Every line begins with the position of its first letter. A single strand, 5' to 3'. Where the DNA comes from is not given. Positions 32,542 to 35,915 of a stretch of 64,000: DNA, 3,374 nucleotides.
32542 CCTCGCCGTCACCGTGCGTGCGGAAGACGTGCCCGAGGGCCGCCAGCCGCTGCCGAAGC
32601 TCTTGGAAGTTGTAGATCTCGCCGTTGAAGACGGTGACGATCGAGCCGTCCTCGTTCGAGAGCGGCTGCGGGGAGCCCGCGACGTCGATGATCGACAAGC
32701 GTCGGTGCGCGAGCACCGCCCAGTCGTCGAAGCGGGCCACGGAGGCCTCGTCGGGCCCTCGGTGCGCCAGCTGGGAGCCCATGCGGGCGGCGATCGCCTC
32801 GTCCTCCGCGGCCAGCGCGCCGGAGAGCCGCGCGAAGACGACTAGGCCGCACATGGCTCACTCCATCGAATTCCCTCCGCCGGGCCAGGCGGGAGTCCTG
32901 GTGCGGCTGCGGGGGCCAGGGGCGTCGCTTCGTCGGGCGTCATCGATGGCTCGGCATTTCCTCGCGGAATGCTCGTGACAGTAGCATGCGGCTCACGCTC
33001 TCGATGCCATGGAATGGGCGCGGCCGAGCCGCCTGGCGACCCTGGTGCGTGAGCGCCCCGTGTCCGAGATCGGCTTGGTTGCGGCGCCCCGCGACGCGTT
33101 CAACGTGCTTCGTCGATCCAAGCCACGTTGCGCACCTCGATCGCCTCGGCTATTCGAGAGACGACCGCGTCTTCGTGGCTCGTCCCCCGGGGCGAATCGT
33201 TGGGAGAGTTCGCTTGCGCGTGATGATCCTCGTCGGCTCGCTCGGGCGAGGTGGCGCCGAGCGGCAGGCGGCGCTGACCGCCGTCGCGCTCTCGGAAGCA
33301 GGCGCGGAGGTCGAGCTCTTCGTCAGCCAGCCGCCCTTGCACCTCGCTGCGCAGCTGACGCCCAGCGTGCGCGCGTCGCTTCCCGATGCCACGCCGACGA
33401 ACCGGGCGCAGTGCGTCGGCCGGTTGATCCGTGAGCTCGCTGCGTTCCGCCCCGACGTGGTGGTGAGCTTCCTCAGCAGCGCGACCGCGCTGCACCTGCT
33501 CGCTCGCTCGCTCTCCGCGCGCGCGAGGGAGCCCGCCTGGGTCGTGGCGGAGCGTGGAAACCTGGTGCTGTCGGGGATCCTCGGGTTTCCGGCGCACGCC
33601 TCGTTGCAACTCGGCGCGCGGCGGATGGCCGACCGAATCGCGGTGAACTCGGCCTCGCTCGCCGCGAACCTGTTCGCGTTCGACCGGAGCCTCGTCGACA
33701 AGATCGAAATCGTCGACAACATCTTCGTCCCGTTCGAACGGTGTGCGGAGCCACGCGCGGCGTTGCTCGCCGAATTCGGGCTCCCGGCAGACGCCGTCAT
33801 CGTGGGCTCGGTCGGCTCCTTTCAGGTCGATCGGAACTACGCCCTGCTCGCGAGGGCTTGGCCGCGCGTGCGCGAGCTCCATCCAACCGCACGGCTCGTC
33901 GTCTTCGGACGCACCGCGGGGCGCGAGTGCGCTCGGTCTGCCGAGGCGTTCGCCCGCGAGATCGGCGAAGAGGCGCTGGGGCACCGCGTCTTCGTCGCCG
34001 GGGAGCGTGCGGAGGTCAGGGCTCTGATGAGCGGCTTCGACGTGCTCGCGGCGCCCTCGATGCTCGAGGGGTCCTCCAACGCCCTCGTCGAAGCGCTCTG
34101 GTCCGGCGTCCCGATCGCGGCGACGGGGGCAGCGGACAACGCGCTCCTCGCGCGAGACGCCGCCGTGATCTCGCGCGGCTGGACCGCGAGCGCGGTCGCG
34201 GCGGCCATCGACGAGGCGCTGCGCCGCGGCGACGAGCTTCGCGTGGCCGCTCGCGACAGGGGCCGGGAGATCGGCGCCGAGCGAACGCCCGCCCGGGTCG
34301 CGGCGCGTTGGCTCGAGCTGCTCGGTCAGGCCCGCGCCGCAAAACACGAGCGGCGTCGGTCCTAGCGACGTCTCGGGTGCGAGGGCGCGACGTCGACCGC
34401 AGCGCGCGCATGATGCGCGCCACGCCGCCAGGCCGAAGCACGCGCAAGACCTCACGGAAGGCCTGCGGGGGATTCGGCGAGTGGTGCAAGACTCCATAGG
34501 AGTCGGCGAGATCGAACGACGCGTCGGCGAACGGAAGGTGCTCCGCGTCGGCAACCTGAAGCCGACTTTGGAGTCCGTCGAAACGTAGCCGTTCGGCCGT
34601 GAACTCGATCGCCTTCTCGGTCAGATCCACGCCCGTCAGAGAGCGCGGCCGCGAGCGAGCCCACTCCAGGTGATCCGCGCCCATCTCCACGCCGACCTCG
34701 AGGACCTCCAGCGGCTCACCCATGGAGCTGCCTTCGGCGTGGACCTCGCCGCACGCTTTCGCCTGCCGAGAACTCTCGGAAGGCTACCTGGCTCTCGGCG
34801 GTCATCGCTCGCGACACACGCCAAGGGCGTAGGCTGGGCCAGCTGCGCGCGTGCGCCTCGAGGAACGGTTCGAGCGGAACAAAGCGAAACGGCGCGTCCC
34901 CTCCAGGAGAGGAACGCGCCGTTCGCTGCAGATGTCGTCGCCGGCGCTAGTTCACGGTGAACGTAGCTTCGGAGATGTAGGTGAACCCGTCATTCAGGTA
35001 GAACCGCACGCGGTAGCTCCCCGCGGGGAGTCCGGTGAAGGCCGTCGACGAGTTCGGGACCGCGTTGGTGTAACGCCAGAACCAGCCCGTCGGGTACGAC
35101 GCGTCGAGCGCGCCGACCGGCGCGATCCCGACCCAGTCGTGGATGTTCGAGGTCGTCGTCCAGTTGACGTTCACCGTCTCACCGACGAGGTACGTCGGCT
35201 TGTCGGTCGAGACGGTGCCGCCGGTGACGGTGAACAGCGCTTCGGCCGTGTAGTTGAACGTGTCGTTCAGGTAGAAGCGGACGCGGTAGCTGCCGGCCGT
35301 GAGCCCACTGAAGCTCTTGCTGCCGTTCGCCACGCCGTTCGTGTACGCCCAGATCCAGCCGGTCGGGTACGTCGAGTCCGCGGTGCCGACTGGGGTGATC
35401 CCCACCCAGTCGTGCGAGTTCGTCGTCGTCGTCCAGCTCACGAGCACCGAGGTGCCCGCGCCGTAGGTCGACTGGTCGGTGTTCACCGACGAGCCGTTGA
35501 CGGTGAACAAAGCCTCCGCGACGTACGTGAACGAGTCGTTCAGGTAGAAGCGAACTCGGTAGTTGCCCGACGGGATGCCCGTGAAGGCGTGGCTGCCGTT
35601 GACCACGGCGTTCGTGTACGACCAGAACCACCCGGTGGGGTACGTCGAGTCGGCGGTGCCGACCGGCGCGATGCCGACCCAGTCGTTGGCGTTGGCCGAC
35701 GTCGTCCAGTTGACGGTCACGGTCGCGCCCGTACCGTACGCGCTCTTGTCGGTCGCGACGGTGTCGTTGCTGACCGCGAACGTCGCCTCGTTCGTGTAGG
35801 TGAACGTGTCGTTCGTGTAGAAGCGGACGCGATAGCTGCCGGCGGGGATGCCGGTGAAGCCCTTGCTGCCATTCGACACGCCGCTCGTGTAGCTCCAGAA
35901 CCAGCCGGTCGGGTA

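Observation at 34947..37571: Nine-repeat '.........…YRVRFY' lipoprotein: an apparently uncharacterised repeat family in the middle of the glycan locus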

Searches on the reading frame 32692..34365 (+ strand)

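Call 15: search_protein_families(library=pfam, proteins=[window:32692-34365:+], max_evalue=0.001)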
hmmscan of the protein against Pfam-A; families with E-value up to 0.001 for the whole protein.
window:32692-34365:+ (557 aa): 3 families
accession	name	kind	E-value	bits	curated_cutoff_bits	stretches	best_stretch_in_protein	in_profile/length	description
PF13692.12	Glyco_trans_1_4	-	2e-15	57.7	27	1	370-510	3-140/142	Glycosyl transferases group 1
PF00534.26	Glycos_transf_1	-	8.3e-13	48.7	26.4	1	361-526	8-171/172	Glycosyl transferases group 1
PF13439.12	Glyco_transf_4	-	4.6e-07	30.5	28.5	1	187-341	2-162/170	Glycosyltransferase Family 4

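Call 50: search_protein_families(library=ncbifam, proteins=[window:32692-34365:+], max_evalue=0.00001)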
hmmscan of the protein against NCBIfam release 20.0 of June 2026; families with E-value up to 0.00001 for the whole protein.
window:32692-34365:+ (557 aa): 5 families
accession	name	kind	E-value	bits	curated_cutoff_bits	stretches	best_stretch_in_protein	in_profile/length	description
TIGR03088.1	stp2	hypoth_equivalog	4.9e-15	55.5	409.05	1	353-490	179-314/374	TIGR03088 family PEP-CTERM/XrtA system glycosyltransferase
NF011726.0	PRK15179.1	equivalog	9.5e-12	44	733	1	366-482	514-625/694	Vi polysaccharide biosynthesis protein TviE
TIGR04047.1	MSMEG_0565_glyc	hypoth_equivalog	1.8e-09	37.2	259.85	1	357-542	183-369/373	MSMEG_0565 family glycosyltransferase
TIGR03449.1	mycothiol_MshA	equivalog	5.4e-06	25.6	462.5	1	312-516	164-373/406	D-inositol-3-phosphate glycosyltransferase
NF012034.0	PRK15490.1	equivalog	8.5e-06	24.4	813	0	370-485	400-509/578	Vi polysaccharide biosynthesis glycosyltransferase TviE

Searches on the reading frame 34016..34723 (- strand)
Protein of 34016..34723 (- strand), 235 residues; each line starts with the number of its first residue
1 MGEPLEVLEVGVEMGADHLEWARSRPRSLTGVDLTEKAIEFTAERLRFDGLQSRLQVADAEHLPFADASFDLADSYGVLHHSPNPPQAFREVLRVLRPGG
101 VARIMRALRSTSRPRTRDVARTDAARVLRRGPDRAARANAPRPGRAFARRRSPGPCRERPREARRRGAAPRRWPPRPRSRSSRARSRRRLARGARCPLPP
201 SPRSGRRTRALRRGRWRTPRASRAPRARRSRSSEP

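Call 15: search_protein_families(library=pfam, proteins=[window:34016-34723:-], max_evalue=0.001)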
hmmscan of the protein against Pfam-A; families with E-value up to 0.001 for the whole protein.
window:34016-34723:- (235 aa): 6 families
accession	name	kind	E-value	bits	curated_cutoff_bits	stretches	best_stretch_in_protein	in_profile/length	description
PF08241.18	Methyltransf_11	-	1.5e-21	77.2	21.2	1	8-102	1-93/95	Methyltransferase domain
PF13649.12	Methyltransf_25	-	9.9e-19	68.3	27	1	7-100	1-97/97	Methyltransferase domain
PF13847.12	Methyltransf_31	-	1.8e-14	54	27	1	6-104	6-109/145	Methyltransferase domain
PF08242.18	Methyltransf_12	-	1.7e-12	48.3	30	1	8-101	1-97/98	Methyltransferase domain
PF13489.12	Methyltransf_23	-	4.3e-09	36.7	27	1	4-112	23-124/164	Methyltransferase domain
PF01209.24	Ubie_methyltran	-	3.5e-07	30.3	20.1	1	28-106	74-153/233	ubiE/COQ5 methyltransferase family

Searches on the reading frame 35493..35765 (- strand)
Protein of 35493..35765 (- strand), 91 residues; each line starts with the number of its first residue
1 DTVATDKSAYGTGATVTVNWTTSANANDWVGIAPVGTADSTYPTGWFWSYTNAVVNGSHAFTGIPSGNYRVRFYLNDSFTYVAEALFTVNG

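Call 28: predict_structure(alignment_id=A2)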
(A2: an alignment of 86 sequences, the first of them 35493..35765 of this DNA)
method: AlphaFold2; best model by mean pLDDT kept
length: 91 residues; sequences in the alignment: 86
mean_pLDDT: 96.6   pTM: 0.86
mean pLDDT of the five models: 96.6, 96.1, 94.4, 94.1, 93.6
residues with pLDDT >= 90: 85; 70-90: 6; 50-70: 0; < 50: 0
segments of 3 or more residues with pLDDT < 50: none
pLDDT, mean of each block of 10 residues (from residue 1): 97 97 97 96 93 98 97 97 98 90
secondary structure, 60 per line:
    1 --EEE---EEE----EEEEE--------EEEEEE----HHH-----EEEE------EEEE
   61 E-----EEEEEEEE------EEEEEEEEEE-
elements in order: E3-5 E9-11 E16-20 E29-34 E47-50 E57-61 E67-74 E81-90
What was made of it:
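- On SKICH domain (PF17751): The AF2 model (pLDDT 96.6, call 28) has NDP52 and TAX1BP1 SKICH and HECW2-N as top PDB hits.
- The nine repeats form a confident beta sandwich (call 28). The D/N-S/T loop coincides with a short helix cap in the model (call 28) and may be structural.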

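Call 30: find_related_loci(query=A3, collection=genome_contigs, flank=8000)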
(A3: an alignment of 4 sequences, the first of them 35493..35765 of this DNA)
Query A3 (91 aa) in genome_contigs; peptide patterns used: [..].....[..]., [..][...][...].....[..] (x = any residue, [..] = any of these).
50 stretches matched a pattern, but none encodes a relative of the query by tblastn (E <= 1e-3).
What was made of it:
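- Tried and rejected: A genome scan with R6-R9 patterns found no relative (call 30).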

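Call 31: fold_search(model_id=the predicted structure, library=pdb)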
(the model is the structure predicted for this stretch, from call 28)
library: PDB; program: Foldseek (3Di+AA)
matches with E <= 10: 1950; with E <= 0.001: 0
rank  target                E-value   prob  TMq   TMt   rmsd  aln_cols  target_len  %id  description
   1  3vvv                  3.6e-03  1.00  0.66  0.58   4.0        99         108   17  Skich domain of NDP52 (released 2013-02-27)
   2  5z7l_B                4.7e-03  1.00  0.60  0.52   4.1       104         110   16  Crystal structure of NDP52 SKICH region in complex with NAP1 (released 2019-01-02)
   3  8xrv_E                5.5e-03  1.00  0.51  0.09   6.6       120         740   11  The crystal structure of a GH3 enzyme CcBgl3B with glucose (released 2024-04-10)
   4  2lfe_MODEL_1_A        6.2e-03  1.00  0.70  0.61   3.5       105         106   15  Solution NMR structure of N-terminal domain of human E3 ubiquitin-protein ligase HECW2, Northeast structural g (released 2011-07-27)
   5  8xrx_B                6.5e-03  1.00  0.52  0.08   6.8       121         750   10  The crystal structure of a GH3 enzyme CcBgl3B with glucose and gentiobiose (released 2024-04-10)
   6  8xrt_F                7.6e-03  1.00  0.50  0.08   7.1       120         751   12  The crystal structure of a GH3 enzyme CcBgl3B (released 2024-04-10)
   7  8xrv_C                8.0e-03  1.00  0.50  0.09   6.7       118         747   10  The crystal structure of a GH3 enzyme CcBgl3B with glucose (released 2024-04-10)
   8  8xrx_D                8.4e-03  1.00  0.50  0.08   7.2       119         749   13  The crystal structure of a GH3 enzyme CcBgl3B with glucose and gentiobiose (released 2024-04-10)
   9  6oe6_B                9.9e-03  1.00  0.58  0.50   4.0        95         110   17  Structure of a Uncharacterized protein from Leptospira interrogans serogroup Icterohaemorrhagiae serovar Copenhageni ( (released 2019-04-17)
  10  8xru_B                9.9e-03  1.00  0.50  0.08   7.0       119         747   13  The crystal structure of a GH3 enzyme CcBgl3B with glycerol (released 2024-04-10)
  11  9a3v_B                1.1e-02  1.00  0.53  0.30   4.3        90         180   18  Predicted model of tissue transglutaminase 2 (TG2) in complex with plasma fibronectin type III modules 14 and 15 (FNII (released 2024-02-02)
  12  8xrt_E                1.2e-02  1.00  0.51  0.09   6.7       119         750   12  The crystal structure of a GH3 enzyme CcBgl3B (released 2024-04-10)
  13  6oe6_A                1.3e-02  1.00  0.58  0.44   3.9        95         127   17  Structure of a Uncharacterized protein from Leptospira interrogans serogroup Icterohaemorrhagiae serovar Copenhageni ( (released 2019-04-17)
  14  8xrv_F                1.3e-02  1.00  0.50  0.08   7.3       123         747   10  The crystal structure of a GH3 enzyme CcBgl3B with glucose (released 2024-04-10)
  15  8xrv_B                1.3e-02  1.00  0.49  0.08   7.2       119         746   13  The crystal structure of a GH3 enzyme CcBgl3B with glucose (released 2024-04-10)
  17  5z7g_B                1.4e-02  1.00  0.64  0.56   3.5       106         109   19  Crystal structure of TAX1BP1 SKICH region in complex with NAP1 (released 2019-01-02)
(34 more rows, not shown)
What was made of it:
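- Closest known: SKICH domain. Same: These are the best Foldseek PDB matches: 3vvv TMq 0.66, 2lfe 0.70, 5z7g 0.64 (call 31).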

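Call 32: search_solved_structures(query=A2, max_evalue=10, show_alignments=4)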
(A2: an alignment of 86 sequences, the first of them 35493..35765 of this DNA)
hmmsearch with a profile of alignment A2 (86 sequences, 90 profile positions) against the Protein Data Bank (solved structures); distinct sequences matched with E-value up to 10: 36.
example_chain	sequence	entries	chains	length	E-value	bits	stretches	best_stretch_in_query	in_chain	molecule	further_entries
6kol_A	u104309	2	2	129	0.0084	19.3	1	8-41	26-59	Blue (Type 1) copper domain protein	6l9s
2aan_A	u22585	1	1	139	0.012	18.7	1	7-40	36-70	auracyanin A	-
9c7v_B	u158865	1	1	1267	0.017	18.3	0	40-88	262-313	BOS complex subunit NOMO2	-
8bf9_D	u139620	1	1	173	0.049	16.8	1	49-83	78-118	Translocon-associated protein subunit delta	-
8b5l_K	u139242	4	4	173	0.05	16.8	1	49-83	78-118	Translocon-associated protein subunit delta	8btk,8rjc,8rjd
8b6l_H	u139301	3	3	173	0.06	16.5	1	55-83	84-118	Translocon-associated protein subunit delta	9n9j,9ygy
1ov8_A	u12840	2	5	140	0.092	15.9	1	11-67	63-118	Auracyanin B | PROTEIN (AURACYANIN)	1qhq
4qnl_A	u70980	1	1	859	0.14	15.3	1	24-73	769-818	Tail fiber protein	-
9lty_A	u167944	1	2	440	0.16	15.2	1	32-88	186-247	Isopeptide-forming domain-containing fimbrial protein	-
1g7j_A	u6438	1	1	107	0.22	14.8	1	8-66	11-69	ANTI-HEN EGG WHITE LYSOZYME MONOCLONAL ANTIBODY D1.3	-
1a7q_L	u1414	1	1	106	0.22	14.7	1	8-66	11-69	IGG1-KAPPA D1.3 FV (LIGHT CHAIN)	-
1a7o_L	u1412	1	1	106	0.24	14.6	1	8-66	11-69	IGG1-KAPPA D1.3 FV (LIGHT CHAIN)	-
1a2y_A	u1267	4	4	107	0.25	14.6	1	8-66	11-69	IGG1-KAPPA D1.3 FV (LIGHT CHAIN) | MONOCLONAL ANTIBODY D1.3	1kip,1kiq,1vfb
1a7n_L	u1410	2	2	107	0.25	14.6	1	8-66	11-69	IGG1-KAPPA D1.3 FV (LIGHT CHAIN)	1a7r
1dvf_A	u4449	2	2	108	0.25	14.5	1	8-66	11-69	FV D1.3 | IGG1-KAPPA D1.3 FV (LIGHT CHAIN)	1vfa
5z7g_A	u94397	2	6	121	0.94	12.7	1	8-86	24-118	Tax1-binding protein 1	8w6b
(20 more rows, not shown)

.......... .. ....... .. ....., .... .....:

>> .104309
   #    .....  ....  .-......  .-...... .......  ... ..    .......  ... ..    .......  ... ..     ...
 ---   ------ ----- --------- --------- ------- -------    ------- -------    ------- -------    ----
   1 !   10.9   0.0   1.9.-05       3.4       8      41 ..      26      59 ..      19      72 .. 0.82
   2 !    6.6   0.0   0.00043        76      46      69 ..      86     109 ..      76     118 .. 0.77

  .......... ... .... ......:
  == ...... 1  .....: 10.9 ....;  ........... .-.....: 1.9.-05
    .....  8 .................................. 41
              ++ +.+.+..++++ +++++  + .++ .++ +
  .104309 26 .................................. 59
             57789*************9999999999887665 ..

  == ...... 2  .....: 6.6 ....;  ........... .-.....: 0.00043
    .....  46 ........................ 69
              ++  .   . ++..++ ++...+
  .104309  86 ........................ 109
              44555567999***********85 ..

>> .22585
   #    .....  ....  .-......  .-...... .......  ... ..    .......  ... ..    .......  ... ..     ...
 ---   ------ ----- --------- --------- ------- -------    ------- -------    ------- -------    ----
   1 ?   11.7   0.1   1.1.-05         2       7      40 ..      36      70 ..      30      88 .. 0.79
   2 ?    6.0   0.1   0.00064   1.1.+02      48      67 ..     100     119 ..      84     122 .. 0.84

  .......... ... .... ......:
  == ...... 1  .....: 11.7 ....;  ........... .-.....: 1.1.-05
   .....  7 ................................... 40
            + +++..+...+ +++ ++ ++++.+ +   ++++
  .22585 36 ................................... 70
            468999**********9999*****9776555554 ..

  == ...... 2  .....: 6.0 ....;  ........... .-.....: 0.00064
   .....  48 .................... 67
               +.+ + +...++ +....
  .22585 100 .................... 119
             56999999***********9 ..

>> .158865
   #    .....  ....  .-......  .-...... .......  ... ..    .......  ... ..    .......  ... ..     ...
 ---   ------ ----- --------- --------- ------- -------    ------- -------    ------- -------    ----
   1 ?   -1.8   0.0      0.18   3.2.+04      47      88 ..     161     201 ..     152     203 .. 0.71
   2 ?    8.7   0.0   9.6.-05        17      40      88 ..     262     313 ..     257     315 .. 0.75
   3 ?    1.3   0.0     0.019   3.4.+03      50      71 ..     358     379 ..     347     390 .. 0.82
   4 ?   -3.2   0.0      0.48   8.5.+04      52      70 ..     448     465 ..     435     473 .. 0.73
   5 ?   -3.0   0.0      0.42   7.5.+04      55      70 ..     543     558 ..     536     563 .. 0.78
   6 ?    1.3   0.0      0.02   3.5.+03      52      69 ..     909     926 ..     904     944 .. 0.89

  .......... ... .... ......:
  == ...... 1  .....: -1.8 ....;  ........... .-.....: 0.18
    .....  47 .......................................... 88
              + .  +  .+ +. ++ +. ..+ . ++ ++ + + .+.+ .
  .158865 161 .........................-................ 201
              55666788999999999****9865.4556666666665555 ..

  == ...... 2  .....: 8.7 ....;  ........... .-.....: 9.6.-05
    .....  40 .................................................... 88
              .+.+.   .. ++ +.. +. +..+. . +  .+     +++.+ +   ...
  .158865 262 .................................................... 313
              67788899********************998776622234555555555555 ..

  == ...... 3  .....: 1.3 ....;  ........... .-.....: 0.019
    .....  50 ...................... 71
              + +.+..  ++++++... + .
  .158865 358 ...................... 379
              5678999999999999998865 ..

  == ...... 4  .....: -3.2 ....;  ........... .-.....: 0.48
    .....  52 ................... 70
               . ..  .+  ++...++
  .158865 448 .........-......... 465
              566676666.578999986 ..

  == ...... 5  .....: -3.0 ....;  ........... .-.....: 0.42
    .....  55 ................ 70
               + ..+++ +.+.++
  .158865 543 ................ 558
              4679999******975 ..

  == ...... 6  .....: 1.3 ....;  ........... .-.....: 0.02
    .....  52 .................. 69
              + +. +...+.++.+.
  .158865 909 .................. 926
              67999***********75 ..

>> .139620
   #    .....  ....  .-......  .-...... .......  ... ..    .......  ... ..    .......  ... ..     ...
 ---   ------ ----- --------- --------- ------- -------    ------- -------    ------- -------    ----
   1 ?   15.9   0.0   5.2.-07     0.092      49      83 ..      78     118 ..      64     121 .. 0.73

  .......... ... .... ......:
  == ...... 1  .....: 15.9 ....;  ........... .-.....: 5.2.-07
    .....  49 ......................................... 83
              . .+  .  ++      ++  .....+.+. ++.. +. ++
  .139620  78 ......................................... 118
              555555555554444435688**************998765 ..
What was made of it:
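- On SKICH domain (PF17751): The A2 profile hits TAX1BP1 at E 0.94 (call 32).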

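Call 70: fold_search(model_id=the predicted structure, library=viral)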
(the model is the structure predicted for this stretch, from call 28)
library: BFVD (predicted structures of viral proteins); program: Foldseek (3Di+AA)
matches with E <= 10: 1004; with E <= 0.001: 0
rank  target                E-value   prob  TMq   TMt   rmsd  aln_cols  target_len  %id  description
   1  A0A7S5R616            1.1e-02  1.00  0.55  0.09   4.7       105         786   13  (no name in the UniProt tables at hand)
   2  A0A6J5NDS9            1.1e-02  1.00  0.55  0.16   4.8        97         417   15  Big-1 domain-containing protein (Fragment) [uncultured Caudovirales phage]
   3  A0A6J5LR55            1.2e-02  1.00  0.61  0.15   4.7       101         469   13  Concanavalin A-like lectin/glucanases superfamily [uncultured Caudovirales phage]
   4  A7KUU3                1.2e-02  1.00  0.56  0.35   5.2        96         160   14  (no name in the UniProt tables at hand)
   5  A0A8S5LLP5            1.2e-02  1.00  0.51  0.09   4.4        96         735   18  Interferon alpha/beta receptor 1, Interferon I interferon signaling complex [Siphoviridae sp. ctvok7]
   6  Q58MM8                1.3e-02  1.00  0.59  0.14   5.4       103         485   14  Glycine-rich domain-containing protein [Prochlorococcus phage P-SSM2]
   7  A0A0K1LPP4            1.5e-02  0.91  0.36  0.23   7.3        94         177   13  Outer capsid protein [Klebsiella phage Matisse]
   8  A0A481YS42            1.7e-02  1.00  0.54  0.37   7.5       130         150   10  Uncharacterized protein [Marseillevirus LCMAC101]
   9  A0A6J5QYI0            1.7e-02  1.00  0.51  0.24   4.4       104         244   19  Uncharacterized protein [uncultured Caudovirales phage]
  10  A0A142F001            1.8e-02  1.00  0.51  0.43   4.5       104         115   14  (no name in the UniProt tables at hand)
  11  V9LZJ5                2.1e-02  1.00  0.50  0.23   4.2        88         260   12  Uncharacterized protein [Vibrio phage VP4B]
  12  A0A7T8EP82            2.2e-02  1.00  0.53  0.46   6.0       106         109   18  (no name in the UniProt tables at hand)
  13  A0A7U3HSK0            2.2e-02  1.00  0.56  0.33   5.2       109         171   11  (no name in the UniProt tables at hand)
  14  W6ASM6                2.7e-02  0.96  0.41  0.30   5.9        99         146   18  Putative split head outer capsid protein [Enterobacter phage PG7]
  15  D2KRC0                2.9e-02  1.00  0.53  0.11   4.4        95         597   14  (no name in the UniProt tables at hand)
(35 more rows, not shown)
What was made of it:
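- The generic Ig-like matches in Foldseek include spacer domains of GH3, GH66 and phage tail proteins (calls 31, 70).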

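Call 85: find_homologous_proteins(query=A2, max_evalue=1e-15)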
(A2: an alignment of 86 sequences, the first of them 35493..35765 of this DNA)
Query A2 (86 sequences) (91 aa, profile of the alignment): 2 proteins with E <= 1e-15 among 1953 candidates.
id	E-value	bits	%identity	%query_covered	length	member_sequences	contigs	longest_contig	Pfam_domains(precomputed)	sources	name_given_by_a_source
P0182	6.2e-33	130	32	84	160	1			-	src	-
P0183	5.0e-22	95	38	78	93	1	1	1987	-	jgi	-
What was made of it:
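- Tried and rejected: The last word-indexed homologue search, using profile A2, returned only two fragments (call 85).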
